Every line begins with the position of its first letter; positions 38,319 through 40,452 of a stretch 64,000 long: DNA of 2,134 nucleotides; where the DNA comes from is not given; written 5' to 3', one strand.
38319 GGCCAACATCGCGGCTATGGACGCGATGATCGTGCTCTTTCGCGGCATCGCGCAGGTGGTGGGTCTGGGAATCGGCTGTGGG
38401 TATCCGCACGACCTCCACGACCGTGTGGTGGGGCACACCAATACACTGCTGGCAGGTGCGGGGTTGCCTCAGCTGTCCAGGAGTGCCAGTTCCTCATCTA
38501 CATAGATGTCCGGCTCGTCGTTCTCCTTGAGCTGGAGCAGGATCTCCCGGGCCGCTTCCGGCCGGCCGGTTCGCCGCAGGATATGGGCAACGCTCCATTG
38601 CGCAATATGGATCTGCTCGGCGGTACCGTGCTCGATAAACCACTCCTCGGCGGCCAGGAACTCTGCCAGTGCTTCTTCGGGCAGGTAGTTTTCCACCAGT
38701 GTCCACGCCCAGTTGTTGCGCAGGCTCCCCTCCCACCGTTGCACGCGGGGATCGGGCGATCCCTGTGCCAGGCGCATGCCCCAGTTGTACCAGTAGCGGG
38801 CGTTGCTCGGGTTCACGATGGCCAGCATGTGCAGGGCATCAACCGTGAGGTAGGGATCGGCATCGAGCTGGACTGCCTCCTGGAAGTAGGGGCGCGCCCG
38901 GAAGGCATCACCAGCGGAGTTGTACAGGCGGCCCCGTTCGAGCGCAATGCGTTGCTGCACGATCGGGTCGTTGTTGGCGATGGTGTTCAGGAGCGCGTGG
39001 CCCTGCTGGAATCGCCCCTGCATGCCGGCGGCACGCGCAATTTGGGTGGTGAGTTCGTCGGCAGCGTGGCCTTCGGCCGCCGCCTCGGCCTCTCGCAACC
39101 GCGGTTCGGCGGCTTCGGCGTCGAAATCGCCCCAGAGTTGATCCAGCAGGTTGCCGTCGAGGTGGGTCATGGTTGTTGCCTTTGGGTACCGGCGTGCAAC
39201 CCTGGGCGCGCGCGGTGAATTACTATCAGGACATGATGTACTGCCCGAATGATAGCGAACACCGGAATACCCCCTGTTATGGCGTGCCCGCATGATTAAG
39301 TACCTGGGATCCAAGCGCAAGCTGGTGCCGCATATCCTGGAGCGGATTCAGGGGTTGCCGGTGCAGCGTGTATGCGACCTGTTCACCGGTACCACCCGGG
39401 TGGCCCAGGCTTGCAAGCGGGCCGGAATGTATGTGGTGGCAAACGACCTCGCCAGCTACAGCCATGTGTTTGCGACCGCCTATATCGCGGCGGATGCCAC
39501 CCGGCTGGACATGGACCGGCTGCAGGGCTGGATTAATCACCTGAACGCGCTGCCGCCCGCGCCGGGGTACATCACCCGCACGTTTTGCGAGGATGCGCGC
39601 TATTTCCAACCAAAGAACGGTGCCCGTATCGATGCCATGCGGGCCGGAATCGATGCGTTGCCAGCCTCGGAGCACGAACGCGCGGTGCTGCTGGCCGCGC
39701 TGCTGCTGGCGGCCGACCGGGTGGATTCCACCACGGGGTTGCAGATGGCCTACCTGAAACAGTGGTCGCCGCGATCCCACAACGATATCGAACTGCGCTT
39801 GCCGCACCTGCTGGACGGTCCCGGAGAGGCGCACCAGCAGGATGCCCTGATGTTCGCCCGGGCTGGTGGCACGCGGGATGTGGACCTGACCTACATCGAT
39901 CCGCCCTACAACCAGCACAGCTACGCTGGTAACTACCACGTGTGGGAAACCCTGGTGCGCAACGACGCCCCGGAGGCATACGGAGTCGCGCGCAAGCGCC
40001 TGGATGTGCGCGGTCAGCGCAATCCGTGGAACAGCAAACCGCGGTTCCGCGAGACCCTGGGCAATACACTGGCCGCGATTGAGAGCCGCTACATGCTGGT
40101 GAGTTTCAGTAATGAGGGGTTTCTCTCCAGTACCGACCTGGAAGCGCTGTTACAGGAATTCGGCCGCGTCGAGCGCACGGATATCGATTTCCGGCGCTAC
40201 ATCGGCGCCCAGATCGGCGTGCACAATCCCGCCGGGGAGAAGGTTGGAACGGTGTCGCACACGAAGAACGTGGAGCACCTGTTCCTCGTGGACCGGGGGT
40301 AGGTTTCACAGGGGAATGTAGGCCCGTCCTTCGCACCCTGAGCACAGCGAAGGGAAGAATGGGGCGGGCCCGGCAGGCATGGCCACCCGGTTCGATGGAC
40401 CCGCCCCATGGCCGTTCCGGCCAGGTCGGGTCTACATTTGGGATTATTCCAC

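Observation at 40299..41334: RAYT (REP-associated tyrosine transposase) embedded in its own REPIN cluster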

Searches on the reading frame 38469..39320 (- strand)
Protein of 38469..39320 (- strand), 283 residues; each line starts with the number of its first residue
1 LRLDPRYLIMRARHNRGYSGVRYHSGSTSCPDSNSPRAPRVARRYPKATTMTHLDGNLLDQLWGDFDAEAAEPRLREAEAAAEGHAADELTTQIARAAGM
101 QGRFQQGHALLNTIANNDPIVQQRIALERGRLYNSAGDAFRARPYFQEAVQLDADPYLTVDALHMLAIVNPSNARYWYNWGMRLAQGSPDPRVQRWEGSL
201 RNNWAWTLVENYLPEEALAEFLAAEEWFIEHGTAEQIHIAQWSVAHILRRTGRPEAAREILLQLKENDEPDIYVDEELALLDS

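Call 76: search_protein_families(library=pfam, proteins=[window:38469-39320:-], max_evalue=0.001)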
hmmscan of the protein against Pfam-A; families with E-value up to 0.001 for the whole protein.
window:38469-39320:- (283 aa): 2 families
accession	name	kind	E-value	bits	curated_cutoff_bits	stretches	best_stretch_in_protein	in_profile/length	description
PF13181.12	TPR_8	-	0.00026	21.4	25.7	0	128-155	6-33/34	Tetratricopeptide repeat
PF14559.12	TPR_19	-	0.00052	20.7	25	0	245-278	32-65/68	Tetratricopeptide repeat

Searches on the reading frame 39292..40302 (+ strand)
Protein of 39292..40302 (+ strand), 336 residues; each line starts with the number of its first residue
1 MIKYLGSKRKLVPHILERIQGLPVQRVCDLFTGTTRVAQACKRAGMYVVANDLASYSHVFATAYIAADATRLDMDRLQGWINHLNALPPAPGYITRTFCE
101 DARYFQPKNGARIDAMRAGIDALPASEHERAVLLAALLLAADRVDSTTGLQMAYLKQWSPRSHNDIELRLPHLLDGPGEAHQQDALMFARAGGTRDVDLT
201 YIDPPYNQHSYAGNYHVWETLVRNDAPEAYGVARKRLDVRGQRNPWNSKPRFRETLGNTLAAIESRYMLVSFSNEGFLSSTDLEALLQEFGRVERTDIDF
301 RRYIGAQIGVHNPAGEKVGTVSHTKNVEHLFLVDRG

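Call 3: search_protein_families(library=pfam, proteins=[window:39292-40302:+], max_evalue=0.01)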
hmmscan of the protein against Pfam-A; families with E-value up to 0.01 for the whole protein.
window:39292-40302:+ (336 aa): 1 family
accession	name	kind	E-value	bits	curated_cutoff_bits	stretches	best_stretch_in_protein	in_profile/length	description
PF02086.21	MethyltransfD12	-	9e-33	114.5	22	1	4-232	1-211/253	D12 class N6 adenine-specific DNA methyltransferase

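Call 4: search_protein_families(library=ncbifam, proteins=[window:39292-40302:+], max_evalue=0.01)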
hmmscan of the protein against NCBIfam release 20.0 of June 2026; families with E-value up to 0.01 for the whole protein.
window:39292-40302:+ (336 aa): 1 family
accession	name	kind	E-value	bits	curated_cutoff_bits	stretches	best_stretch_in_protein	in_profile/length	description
TIGR00571.1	dam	subfamily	0.0022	17.8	114.85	0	1-52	4-52/267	Dam family site-specific DNA-(adenine-N6)-methyltransferase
